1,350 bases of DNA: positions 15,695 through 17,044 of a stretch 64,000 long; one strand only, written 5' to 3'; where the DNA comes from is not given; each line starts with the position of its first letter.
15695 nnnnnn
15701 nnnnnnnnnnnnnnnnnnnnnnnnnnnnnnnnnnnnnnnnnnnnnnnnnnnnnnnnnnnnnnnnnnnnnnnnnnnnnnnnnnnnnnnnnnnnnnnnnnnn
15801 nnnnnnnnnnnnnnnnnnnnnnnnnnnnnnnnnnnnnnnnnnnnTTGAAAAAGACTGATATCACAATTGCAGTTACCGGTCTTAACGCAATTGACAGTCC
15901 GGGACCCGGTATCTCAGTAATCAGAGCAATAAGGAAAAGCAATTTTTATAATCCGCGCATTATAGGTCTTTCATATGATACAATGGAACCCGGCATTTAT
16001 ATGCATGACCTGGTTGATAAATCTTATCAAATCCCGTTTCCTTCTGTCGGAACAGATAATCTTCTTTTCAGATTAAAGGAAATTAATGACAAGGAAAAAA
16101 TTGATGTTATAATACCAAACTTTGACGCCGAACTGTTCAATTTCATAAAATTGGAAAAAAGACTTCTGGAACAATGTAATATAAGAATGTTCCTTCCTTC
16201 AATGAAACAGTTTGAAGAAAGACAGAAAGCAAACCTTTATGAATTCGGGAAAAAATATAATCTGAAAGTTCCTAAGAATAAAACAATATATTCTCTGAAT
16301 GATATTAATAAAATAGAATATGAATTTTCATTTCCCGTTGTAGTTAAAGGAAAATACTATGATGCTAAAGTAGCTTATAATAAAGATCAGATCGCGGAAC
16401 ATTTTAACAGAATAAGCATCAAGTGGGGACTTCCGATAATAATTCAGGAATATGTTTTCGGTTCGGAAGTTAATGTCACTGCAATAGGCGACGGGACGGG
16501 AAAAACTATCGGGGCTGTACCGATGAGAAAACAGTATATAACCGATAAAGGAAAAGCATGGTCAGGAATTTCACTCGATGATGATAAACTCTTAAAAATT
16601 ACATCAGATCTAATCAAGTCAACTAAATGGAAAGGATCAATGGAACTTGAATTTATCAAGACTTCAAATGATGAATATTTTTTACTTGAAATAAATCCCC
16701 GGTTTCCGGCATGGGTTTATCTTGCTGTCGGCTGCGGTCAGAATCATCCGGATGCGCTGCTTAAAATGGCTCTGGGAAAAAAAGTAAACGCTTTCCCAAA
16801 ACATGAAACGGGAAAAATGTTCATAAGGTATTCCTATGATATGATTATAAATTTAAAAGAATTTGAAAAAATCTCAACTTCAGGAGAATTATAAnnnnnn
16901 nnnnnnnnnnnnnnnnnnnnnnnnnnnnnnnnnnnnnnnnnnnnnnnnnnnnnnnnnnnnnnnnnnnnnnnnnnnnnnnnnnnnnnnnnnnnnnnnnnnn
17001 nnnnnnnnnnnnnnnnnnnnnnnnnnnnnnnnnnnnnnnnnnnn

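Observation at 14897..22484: Uncharacterised seven-gene operon: AraC + PqqD-like + ATP-grasp + PLP decarboxylase + UT-like/M23 fusion + TPR/beta-barrel + TPR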

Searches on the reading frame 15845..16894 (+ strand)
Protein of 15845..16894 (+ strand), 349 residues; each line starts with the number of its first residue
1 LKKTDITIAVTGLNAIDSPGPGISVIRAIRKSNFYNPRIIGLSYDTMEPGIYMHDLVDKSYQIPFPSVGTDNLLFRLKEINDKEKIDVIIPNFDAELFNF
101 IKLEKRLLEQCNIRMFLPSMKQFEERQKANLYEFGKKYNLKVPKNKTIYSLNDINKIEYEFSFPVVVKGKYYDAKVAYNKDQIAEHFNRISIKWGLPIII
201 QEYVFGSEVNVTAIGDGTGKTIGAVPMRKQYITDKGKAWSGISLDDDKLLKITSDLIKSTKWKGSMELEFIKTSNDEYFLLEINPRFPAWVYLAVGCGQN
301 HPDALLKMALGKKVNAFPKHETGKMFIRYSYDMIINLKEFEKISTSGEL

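Call 3: search_protein_families(library=pfam, proteins=[window:15845-16894:+], max_evalue=0.01)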
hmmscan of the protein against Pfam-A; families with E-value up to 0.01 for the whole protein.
window:15845-16894:+ (349 aa): 4 families
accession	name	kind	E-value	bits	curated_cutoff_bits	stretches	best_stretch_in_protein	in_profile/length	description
PF15632.11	ATPgrasp_Ter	-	2.8e-10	40.5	29.1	1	198-322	5-121/131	ATP-grasp in the biosynthetic pathway with Ter operon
PF02655.19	ATP-grasp_3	-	9.9e-06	26.2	23.2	1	164-287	33-157/160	ATP-grasp domain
PF21360.3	PylC-like_N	-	0.0014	19.2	27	1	24-107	11-88/96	PylC-like, N-terminal domain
PF07478.18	Dala_Dala_lig_C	-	0.0045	17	24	0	154-285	28-174/204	D-ala D-ala ligase C-terminus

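Call 4: search_protein_families(library=ncbifam, proteins=[window:15845-16894:+], max_evalue=0.01)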
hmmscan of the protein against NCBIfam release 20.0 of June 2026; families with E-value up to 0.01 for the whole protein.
window:15845-16894:+ (349 aa): 16 families
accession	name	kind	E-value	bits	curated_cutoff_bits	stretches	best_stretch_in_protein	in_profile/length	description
NF009405.0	PRK12767.1-4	equivalog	7.8e-28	97.4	390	1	18-336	7-316/320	carbamoyl phosphate synthase-like protein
NF009406.0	PRK12767.1-5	equivalog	1.2e-26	93.6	271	1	24-315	15-298/327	carbamoyl phosphate synthase-like protein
NF009402.0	PRK12767.1-1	equivalog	9.1e-20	70.7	218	1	18-340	12-328/329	carbamoyl phosphate synthase-like protein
NF005315.0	PRK06849.1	equivalog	8.3e-18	64.5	406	1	57-289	48-278/389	hypothetical protein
NF009403.0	PRK12767.1-2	equivalog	2.2e-15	56.7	286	1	25-261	14-240/342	carbamoyl phosphate synthase-like protein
NF009404.0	PRK12767.1-3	equivalog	2.1e-13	49.9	316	1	66-336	50-334/344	carbamoyl phosphate synthase-like protein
NF053643.1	Ddl_archaea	equivalog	1.7e-10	40.4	500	1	78-312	54-298/367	putative pseudomurein biosynthesis ATP-grasp protein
NF003671.0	PRK05294.1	equivalog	4.3e-10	37.9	599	1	119-315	660-867/1058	carbamoyl-phosphate synthase large subunit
TIGR01369.1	CPSaseII_lrg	equivalog_domain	1.4e-09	36.2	1027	1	78-288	622-842/1052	carbamoyl-phosphate synthase (glutamine-hydrolyzing) large subunit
NF004679.0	PRK06019.1-5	equivalog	7.5e-06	25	326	1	78-286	48-267/376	5-(carboxyamino)imidazole ribonucleotide synthase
TIGR03909.1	pyrrolys_PylC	equivalog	4.3e-05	22.4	248.3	1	161-295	123-261/374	3-methylornithine--L-lysine ligase PylC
TIGR01205.1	D_ala_D_alaTIGR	subfamily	0.00028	20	245.65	0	157-285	141-285/318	D-alanine--D-alanine ligase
NF002378.0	PRK01372.1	subfamily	0.00046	19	243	1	136-284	109-268/305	D-alanine--D-alanine ligase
TIGR01161.1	purK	equivalog_domain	0.00069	19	318.4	1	80-286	48-265/362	5-(carboxyamino)imidazole ribonucleotide synthase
NF002563.0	PRK02186.1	subfamily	0.0023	16.2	625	1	126-225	106-209/890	argininosuccinate lyase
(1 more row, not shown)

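Call 8: find_homologous_proteins(query=window:15845-16894:+)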
Query window:15845-16894:+ (349 aa): 6809 proteins with E <= 0.001 among 8000 candidates; the best 120 are listed.
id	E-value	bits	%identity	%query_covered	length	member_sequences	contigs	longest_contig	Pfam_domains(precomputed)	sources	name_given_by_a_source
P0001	3.6e-226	768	97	100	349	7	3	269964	PF15632.12,PF02655.20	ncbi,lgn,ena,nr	ncbi:MAG: ATP-grasp domain-containing protein [Ignavibacteria bacterium]|nr:ATP-grasp domain-contain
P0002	1.2e-200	684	83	100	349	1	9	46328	PF15632.12,PF02655.20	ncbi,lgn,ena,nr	ncbi:MAG: ATP-grasp domain-containing protein [Bacteroidetes bacterium]|nr:ATP-grasp domain-containi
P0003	3.2e-199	679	83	100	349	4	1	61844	PF15632.12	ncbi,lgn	ncbi:MAG: ATP-grasp domain-containing protein [Ignavibacteria bacterium]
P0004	3.9e-199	679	83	100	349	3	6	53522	PF15632.12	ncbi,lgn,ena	-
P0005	2.3e-166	571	71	100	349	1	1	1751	PF15632.12,PF02655.20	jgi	jgi:carbamoyl-phosphate synthase large subunit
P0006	4.5e-166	570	70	100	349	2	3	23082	PF15632.12,PF02655.20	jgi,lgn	-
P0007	7.6e-166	569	69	100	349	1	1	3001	PF15632.12,PF02655.20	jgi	jgi:carbamoyl-phosphate synthase large subunit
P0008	1.3e-165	569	70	100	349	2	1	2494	PF15632.12,PF02655.20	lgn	-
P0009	1.9e-165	568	70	100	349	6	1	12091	PF15632.12,PF02655.20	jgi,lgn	jgi:carbamoyl-phosphate synthase large subunit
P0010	2.5e-165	568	71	100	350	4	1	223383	PF15632.12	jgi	-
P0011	4.4e-165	567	70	100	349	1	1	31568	PF15632.12,PF02655.20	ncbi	-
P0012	8.0e-165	566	71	100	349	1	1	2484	PF15632.12,PF02655.20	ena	-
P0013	8.3e-165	566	70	100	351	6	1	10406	PF15632.12,PF02655.20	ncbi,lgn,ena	-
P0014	1.6e-164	565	69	100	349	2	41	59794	PF15632.12,PF02655.20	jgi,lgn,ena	-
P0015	6.4e-164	563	69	100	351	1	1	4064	PF15632.12,PF02655.20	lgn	-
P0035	4.9e-161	554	68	100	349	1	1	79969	PF15632.12,PF02655.20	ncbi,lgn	ncbi:MAG: ATP-grasp domain-containing protein [Flavobacteriales bacterium]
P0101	1.1e-156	539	68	99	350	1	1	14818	PF15632.12,PF02786.23,PF02655.20,PF07478.19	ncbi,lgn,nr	ncbi:MAG TPA: ATP-grasp domain-containing protein [Chitinophagales bacterium]|nr:ATP-grasp domain-co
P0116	4.7e-156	537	64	100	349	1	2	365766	PF15632.12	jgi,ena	jgi:carbamoyl-phosphate synthase large subunit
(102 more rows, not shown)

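Call 10: find_encoding_contigs(protein=P0035, flank=10000, max_places=2)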
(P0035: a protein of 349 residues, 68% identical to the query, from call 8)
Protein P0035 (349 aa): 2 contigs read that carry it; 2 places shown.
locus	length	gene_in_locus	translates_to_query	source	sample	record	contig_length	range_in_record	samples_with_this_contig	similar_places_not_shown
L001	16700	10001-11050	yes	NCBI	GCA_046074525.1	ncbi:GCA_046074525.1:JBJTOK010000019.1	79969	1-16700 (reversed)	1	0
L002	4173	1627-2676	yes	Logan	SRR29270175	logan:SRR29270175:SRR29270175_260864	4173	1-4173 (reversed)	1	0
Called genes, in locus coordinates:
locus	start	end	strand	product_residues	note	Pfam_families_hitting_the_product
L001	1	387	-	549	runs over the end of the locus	PF03993:DUF349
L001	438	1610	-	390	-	PF00144:Beta-lactamase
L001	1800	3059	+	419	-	PF03783:CsgG, PF13036:LpoB (faint)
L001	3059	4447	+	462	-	PF02169:LPP20 (weak)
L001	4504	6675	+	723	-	-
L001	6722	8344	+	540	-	PF01039:Carboxyl_trans, PF03255:ACCA, PF06833:MdcE (weak)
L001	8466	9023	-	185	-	PF02698:DUF218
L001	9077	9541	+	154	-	PF13474:SnoaL_3 (weak), PF07366:SnoaL (weak), PF12680:SnoaL_2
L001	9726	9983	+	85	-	PF05402:PqqD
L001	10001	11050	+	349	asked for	PF02655:ATP-grasp_3, PF15632:ATPgrasp_Ter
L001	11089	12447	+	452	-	PF00278:Orn_DAP_Arg_deC, PF02784:Orn_Arg_deC_N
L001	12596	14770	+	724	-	PF03253:UT, PF01551:Peptidase_M23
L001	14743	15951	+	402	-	PF00515:TPR_1 (weak)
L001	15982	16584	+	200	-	PF12895:ANAPC3 (faint), PF07719:TPR_2 (faint), PF23914:TPR_CcmH_CycH (faint), PF13174:TPR_6 (faint), PF13181:TPR_8 (faint), PF13428:TPR_14 (faint), PF13432:TPR_16 (faint), PF00515:TPR_1 (faint), +3 more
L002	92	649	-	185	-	PF02698:DUF218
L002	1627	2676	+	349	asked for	PF02655:ATP-grasp_3, PF15632:ATPgrasp_Ter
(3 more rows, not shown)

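Call 11: find_encoding_contigs(protein=P0116, flank=10000, max_places=2)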
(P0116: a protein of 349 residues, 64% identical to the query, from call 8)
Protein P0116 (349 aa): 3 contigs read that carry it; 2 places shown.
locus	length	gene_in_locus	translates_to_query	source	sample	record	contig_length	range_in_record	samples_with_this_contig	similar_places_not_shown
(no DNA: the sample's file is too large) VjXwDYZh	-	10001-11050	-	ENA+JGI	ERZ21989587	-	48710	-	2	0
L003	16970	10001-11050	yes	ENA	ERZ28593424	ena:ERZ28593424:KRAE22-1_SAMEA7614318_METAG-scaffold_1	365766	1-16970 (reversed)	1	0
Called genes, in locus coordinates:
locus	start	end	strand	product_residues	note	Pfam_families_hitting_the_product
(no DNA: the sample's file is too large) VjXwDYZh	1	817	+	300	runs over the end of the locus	PF02401:LYTB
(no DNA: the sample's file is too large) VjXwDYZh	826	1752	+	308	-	-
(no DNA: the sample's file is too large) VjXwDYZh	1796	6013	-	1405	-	PF13205:Big_5 (weak), PF00932:LTD, PF13205:Big_5, PF00932:LTD, PF13205:Big_5 (weak), PF00932:LTD, PF13205:Big_5 (weak), PF00932:LTD, +1 more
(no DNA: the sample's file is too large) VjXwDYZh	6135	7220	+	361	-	PF01370:Epimerase, PF04321:RmlD_sub_bind, PF16363:GDP_Man_Dehyd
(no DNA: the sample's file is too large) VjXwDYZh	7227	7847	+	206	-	PF00293:NUDIX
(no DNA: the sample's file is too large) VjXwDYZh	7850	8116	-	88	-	-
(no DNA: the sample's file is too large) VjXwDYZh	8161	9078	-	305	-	PF01370:Epimerase, PF04321:RmlD_sub_bind (weak), PF16363:GDP_Man_Dehyd (weak), PF13460:NAD_binding_10 (weak), PF08338:DUF1731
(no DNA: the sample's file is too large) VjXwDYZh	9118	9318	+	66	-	-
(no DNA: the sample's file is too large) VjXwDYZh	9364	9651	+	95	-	PF13302:Acetyltransf_3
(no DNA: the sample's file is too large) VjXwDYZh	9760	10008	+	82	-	PF05402:PqqD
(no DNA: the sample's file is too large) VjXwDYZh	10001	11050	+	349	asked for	PF15632:ATPgrasp_Ter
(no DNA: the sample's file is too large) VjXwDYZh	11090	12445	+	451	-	PF00278:Orn_DAP_Arg_deC, PF02784:Orn_Arg_deC_N, PF01168:Ala_racemase_N (weak)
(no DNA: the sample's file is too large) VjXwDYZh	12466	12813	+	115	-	-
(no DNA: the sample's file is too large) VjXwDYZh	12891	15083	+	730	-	PF03253:UT, PF01551:Peptidase_M23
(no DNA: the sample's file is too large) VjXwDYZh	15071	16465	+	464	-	-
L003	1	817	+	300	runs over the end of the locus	PF02401:LYTB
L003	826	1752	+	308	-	-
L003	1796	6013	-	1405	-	PF13205:Big_5 (weak), PF00932:LTD, PF13205:Big_5, PF00932:LTD, PF13205:Big_5 (weak), PF00932:LTD, PF13205:Big_5 (weak), PF00932:LTD, +1 more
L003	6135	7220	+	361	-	PF01370:Epimerase, PF04321:RmlD_sub_bind, PF16363:GDP_Man_Dehyd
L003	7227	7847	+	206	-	PF00293:NUDIX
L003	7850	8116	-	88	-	-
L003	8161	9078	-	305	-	PF01370:Epimerase, PF04321:RmlD_sub_bind (weak), PF05368:NmrA (faint), PF16363:GDP_Man_Dehyd (weak), PF13460:NAD_binding_10 (weak), PF08338:DUF1731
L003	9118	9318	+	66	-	-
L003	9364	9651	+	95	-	PF13302:Acetyltransf_3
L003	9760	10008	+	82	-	PF05402:PqqD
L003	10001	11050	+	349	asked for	PF15632:ATPgrasp_Ter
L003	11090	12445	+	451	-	PF00278:Orn_DAP_Arg_deC, PF02784:Orn_Arg_deC_N, PF01168:Ala_racemase_N (weak)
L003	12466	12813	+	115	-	-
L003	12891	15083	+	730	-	PF03253:UT, PF01551:Peptidase_M23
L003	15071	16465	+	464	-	-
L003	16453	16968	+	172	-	?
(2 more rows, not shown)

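Call 12: find_encoding_contigs(protein=P0101, flank=10000, max_places=2)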
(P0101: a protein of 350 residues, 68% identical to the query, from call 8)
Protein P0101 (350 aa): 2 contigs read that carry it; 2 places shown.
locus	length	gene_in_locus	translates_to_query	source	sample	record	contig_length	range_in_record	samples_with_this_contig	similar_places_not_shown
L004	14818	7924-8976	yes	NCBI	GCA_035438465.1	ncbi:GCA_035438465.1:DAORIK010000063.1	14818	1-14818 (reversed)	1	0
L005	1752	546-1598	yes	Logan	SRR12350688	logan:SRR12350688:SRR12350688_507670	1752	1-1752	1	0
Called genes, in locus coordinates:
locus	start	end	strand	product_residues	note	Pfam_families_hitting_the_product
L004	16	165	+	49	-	PF00425:Chorismate_bind (weak)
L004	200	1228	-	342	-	PF00561:Abhydrolase_1, PF00975:Thioesterase (weak), PF12146:Hydrolase_4, PF12697:Abhydrolase_6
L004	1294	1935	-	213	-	-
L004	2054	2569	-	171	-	PF00254:FKBP_C (weak)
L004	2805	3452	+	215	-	-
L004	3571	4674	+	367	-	PF06580:His_kinase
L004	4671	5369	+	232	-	PF00072:Response_reg, PF04397:LytTR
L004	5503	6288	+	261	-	PF14240:YHYH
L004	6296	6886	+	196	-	PF07661:MORN_2 (weak)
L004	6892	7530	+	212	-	PF02630:SCO1-SenC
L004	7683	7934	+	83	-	PF05402:PqqD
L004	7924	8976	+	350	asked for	PF02655:ATP-grasp_3 (weak), PF02786:CPSase_L_D2 (faint), PF07478:Dala_Dala_lig_C (faint), PF15632:ATPgrasp_Ter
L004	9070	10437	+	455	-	PF00278:Orn_DAP_Arg_deC, PF01168:Ala_racemase_N (weak), PF02784:Orn_Arg_deC_N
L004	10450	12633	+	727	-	PF03253:UT, PF01551:Peptidase_M23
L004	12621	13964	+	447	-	-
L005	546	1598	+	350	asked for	PF02655:ATP-grasp_3 (weak), PF02786:CPSase_L_D2 (faint), PF07478:Dala_Dala_lig_C (faint), PF15632:ATPgrasp_Ter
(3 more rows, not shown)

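Call 14: search_solved_structures(query=window:15845-16894:+, max_evalue=0.01)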
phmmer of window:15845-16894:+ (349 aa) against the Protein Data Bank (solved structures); distinct sequences matched with E-value up to 0.01: 5.
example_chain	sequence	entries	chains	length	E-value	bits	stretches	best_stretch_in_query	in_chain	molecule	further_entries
1a9x_A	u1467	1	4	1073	6e-07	32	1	132-291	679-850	CARBAMOYL PHOSPHATE SYNTHETASE (LARGE CHAIN)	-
1ce8_A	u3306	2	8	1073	1.1e-06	31.1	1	132-291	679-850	PROTEIN (CARBAMOYL-PHOSPHATE SYNTHASE) | carbamoyl phosphate synthetase large chain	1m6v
1bxr_A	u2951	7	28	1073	1.1e-06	31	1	132-291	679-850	CARBAMOYL-PHOSPHATE SYNTHASE | CARBAMOYL PHOSPHATE SYNTHETASE: LARGE SUBUNIT | CARBAMOYL PHOSPHATE SYNTHETASE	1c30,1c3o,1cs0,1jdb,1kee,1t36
2pn1_A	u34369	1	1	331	1.8e-05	27.1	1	159-310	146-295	Carbamoylphosphate synthase large subunit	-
4ffl_A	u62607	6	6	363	0.0047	19.2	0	198-292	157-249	PylC | Putative uncharacterized protein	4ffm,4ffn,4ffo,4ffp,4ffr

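Call 18: find_related_loci(query=A1, collection=genome_contigs, flank=9000)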
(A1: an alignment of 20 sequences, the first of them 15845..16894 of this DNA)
Query A1 (349 aa) in genome_contigs; peptide patterns used: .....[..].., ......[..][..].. (x = any residue, [..] = any of these).
600 stretches matched a pattern (row limit reached: there are more); 586 encode a relative of the query (tblastn E <= 1e-3); the best 80 are kept; 80 distinct loci.
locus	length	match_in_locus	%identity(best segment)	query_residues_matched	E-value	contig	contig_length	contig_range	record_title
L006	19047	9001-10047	96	1-349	0e+0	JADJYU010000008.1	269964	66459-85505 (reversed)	MAG: Ignavibacteria bacterium isolate Lyne_18-Q3-R50-59_BATAC.576 tig00005239-10-2698400, whole genome shotgun sequence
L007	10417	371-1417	70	1-349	2e-171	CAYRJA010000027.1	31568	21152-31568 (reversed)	MAG TPA_asm: uncultured Bifidobacteriaceae bacterium isolate binchicken_co16_171 genome assembly, contig: NODE_2384_leng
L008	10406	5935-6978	70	2-349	2e-170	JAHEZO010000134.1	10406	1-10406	MAG: Flavobacteriales bacterium isolate nzgw153 NODE_12467_length_10407_cov_2.740813, whole genome shotgun sequence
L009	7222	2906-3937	69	6-349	4e-170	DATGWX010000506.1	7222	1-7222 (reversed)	MAG TPA_asm: Bacteroidia bacterium isolate SMAG_U10593 k141_405827, whole genome shotgun sequence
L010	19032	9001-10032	69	6-349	1e-169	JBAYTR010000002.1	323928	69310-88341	MAG: Bacteroidia bacterium isolate SO_2016_LW3_13 scaffold00026_LW162_2016, whole genome shotgun sequence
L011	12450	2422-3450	72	8-349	3e-168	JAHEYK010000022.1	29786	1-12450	MAG: Bacteroidetes bacterium isolate nzgw126 NODE_1587_length_29787_cov_6.811063, whole genome shotgun sequence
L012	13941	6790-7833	70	1-349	1e-167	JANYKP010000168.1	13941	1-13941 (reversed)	MAG: Cyclobacteriaceae bacterium isolate GL140_5_metabinner_221 GL140_5_k141_176254, whole genome shotgun sequence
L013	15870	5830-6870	69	3-349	7e-168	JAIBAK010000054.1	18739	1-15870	MAG: Bacteroidia bacterium isolate SSF48 NODE_58703_length_18739_cov_55.910219, whole genome shotgun sequence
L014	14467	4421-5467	70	1-349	6e-168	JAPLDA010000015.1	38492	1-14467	MAG: Bacteroidetes bacterium isolate LacPavin_0818_WC45_MAG_44_19 LacPavin_0818_WC45_scaffold_40959, whole genome shotgu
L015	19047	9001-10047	68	1-349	3e-167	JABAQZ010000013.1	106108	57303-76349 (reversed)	MAG: Ignavibacteria bacterium isolate Bin_45 c_000000000879, whole genome shotgun sequence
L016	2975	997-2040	70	1-349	1e-176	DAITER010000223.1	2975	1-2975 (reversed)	MAG TPA_asm: Cyclobacteriaceae bacterium isolate CTOTU1241 NODE_35136_length_2975_cov_8.439726, whole genome shotgun seq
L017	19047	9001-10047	68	1-349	2e-166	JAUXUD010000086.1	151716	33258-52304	MAG: Bacteroidota bacterium isolate C13_metabat.bin.6 C13_k141_191682, whole genome shotgun sequence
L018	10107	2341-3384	69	1-349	1e-165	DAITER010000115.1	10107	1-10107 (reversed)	MAG TPA_asm: Cyclobacteriaceae bacterium isolate CTOTU1241 NODE_5151_length_10107_cov_9.510346, whole genome shotgun seq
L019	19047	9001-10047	67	1-349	2e-165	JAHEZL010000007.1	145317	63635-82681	MAG: Flavobacteriales bacterium isolate nzgw150 NODE_69_length_145318_cov_7.642424, whole genome shotgun sequence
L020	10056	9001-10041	66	3-349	4e-165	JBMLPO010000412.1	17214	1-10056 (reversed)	MAG: Bacteroidia bacterium isolate LE_229046 NODE_4498_length_17214_cov_4.947549, whole genome shotgun sequence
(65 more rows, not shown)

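Call 59: search_protein_representatives(alignment_id=A1)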
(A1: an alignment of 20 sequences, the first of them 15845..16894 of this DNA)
Query: 20 sequences, 349 profile positions. Proteins with E-value up to 0.001 (for the whole library): 6034; up to 1e-10: 1511; up to 1e-30: 280. The best 150 are listed.
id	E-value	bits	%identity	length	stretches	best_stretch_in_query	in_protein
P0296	2.2e-129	447.6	-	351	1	2-349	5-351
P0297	1.1e-125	435.4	-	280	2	201-349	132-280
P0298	1.0e-122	425.7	-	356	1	3-345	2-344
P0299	2.0e-121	421.4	-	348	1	5-345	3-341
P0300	4.2e-118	410.5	-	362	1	2-349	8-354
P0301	4.9e-118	410.3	-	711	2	8-334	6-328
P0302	9.5e-115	399.5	-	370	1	5-338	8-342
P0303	8.0e-113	393.1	-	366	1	5-347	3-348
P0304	5.4e-112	390.4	-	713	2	1-338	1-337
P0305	1.3e-109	382.6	-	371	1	4-348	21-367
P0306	9.1e-109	379.8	-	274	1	77-349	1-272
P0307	7.9e-107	373.4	-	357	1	7-349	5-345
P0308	6.2e-106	370.5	-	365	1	8-349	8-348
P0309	2.4e-105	368.5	-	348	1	1-343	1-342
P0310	3.3e-105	368.1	-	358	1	1-349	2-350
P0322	6.2e-99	347.5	-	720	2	3-348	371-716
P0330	4.0e-92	325.1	-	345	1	3-344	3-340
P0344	3.7e-84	298.9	-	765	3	38-315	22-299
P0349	1.4e-82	293.7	-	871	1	5-348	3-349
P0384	2.0e-66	240.6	-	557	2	2-329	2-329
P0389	7.5e-65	235.4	-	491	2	5-348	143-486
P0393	1.6e-63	231.0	-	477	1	8-340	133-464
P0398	2.6e-62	227.0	-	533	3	110-347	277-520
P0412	3.5e-60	220.0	-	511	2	6-347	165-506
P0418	1.1e-58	215.1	-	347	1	7-348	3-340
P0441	8.6e-53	195.7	-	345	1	6-334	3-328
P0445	6.2e-52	192.9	-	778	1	127-258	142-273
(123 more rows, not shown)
